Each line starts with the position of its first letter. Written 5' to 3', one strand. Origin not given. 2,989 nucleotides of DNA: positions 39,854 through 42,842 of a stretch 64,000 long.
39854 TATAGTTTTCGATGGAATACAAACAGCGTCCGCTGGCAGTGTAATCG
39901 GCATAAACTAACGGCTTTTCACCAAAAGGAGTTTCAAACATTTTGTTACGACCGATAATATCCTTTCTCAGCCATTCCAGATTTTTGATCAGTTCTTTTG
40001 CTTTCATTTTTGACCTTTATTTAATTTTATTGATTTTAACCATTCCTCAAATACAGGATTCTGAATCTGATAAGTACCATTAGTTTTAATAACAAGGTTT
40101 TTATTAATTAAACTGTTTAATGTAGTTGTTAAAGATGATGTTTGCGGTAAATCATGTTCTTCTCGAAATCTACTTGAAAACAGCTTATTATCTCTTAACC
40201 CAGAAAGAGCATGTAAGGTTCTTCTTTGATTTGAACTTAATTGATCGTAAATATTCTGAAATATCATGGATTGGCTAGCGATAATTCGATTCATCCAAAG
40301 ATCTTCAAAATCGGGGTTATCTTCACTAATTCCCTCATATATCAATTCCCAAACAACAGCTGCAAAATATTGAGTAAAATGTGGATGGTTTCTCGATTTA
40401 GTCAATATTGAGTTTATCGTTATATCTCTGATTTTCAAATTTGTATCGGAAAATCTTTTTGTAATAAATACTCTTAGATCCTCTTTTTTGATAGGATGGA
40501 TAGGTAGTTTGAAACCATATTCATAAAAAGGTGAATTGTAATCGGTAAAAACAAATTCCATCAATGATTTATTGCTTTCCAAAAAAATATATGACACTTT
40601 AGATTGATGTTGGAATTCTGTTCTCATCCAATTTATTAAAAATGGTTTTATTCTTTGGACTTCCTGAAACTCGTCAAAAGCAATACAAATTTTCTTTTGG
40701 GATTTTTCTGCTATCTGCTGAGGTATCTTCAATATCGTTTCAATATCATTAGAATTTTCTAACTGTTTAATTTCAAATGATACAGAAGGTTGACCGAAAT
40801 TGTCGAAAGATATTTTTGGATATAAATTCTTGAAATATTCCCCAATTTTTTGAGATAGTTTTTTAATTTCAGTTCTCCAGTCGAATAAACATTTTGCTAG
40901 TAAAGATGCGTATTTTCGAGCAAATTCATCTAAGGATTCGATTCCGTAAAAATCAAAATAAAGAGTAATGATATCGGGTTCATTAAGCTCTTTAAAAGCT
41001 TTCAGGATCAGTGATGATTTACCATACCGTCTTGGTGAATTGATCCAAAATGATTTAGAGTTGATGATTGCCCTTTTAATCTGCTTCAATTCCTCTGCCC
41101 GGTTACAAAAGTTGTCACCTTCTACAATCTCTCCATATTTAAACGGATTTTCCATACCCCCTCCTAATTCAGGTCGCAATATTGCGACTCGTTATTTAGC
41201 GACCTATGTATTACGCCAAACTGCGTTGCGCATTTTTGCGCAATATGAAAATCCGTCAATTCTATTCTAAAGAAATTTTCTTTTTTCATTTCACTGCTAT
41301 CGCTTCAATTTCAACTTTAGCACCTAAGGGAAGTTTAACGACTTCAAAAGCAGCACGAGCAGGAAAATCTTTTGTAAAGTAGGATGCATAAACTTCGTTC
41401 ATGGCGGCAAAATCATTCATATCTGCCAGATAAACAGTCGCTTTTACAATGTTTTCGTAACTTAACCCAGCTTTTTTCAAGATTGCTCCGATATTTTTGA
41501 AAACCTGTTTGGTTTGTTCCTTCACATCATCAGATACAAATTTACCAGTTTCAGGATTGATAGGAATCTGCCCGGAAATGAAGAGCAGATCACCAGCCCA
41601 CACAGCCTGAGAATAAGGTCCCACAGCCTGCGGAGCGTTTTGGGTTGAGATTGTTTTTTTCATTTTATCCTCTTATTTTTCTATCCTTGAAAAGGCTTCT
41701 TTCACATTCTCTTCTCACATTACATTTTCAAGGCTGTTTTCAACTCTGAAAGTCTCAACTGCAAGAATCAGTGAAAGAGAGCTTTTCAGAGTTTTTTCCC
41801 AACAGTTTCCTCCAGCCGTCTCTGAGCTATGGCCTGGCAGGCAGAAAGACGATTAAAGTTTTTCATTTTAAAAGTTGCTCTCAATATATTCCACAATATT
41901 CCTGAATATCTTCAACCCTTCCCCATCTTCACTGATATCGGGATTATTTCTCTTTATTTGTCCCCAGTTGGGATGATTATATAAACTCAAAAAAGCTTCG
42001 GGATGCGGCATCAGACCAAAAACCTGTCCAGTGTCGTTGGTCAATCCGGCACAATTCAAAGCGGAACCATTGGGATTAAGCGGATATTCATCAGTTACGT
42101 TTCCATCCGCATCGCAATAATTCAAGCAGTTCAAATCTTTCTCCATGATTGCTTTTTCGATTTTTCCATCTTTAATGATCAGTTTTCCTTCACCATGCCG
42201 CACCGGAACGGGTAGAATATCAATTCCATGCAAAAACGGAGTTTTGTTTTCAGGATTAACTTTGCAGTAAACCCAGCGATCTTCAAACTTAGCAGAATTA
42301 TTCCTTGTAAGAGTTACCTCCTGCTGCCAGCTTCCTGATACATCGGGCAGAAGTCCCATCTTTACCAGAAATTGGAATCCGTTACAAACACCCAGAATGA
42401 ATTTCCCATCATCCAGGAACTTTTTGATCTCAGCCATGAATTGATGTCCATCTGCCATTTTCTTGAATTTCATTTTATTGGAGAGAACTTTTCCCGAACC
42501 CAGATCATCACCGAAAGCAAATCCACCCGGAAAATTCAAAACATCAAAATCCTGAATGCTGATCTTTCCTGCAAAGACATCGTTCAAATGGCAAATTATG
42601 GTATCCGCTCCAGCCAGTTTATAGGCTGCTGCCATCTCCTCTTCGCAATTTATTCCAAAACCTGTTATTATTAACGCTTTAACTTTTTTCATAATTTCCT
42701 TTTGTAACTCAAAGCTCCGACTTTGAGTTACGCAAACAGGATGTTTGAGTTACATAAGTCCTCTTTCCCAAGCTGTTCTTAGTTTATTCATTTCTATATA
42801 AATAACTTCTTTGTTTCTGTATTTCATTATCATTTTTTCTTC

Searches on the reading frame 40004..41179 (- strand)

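Call 69: search_protein_families(library=pfam, proteins=[window:40004-41179:-])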
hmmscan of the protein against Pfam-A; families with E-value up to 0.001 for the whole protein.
window:40004-41179:- (391 aa): 2 families
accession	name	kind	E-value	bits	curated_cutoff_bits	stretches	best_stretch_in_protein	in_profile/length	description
PF01637.24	ATPase_2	-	1.7e-11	44.8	33.2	1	24-245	1-197/225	ATPase domain predominantly from Archaea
PF13173.12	AAA_14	-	3.6e-07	30.7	27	0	133-207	35-103/129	AAA domain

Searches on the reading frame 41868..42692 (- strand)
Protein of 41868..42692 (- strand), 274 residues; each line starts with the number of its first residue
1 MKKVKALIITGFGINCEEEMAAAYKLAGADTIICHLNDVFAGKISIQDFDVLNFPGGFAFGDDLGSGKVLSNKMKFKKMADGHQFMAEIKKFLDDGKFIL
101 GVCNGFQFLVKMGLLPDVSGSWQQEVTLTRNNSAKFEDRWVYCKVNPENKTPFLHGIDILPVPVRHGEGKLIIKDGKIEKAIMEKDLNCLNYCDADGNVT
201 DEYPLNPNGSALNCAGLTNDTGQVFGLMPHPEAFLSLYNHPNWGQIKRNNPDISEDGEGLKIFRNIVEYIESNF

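Call 69: search_protein_families(library=pfam, proteins=[window:41868-42692:-])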
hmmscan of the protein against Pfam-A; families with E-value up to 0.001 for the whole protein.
window:41868-42692:- (274 aa): 2 families
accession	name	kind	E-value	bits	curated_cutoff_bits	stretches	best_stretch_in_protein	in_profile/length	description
PF13507.12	GATase_5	-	2.6e-77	259.9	27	1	3-270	1-260/260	CobB/CobQ-like glutamine amidotransferase domain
PF01965.30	DJ-1_PfpI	-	3.3e-05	24.2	26.6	0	42-139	55-138/165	DJ-1/PfpI family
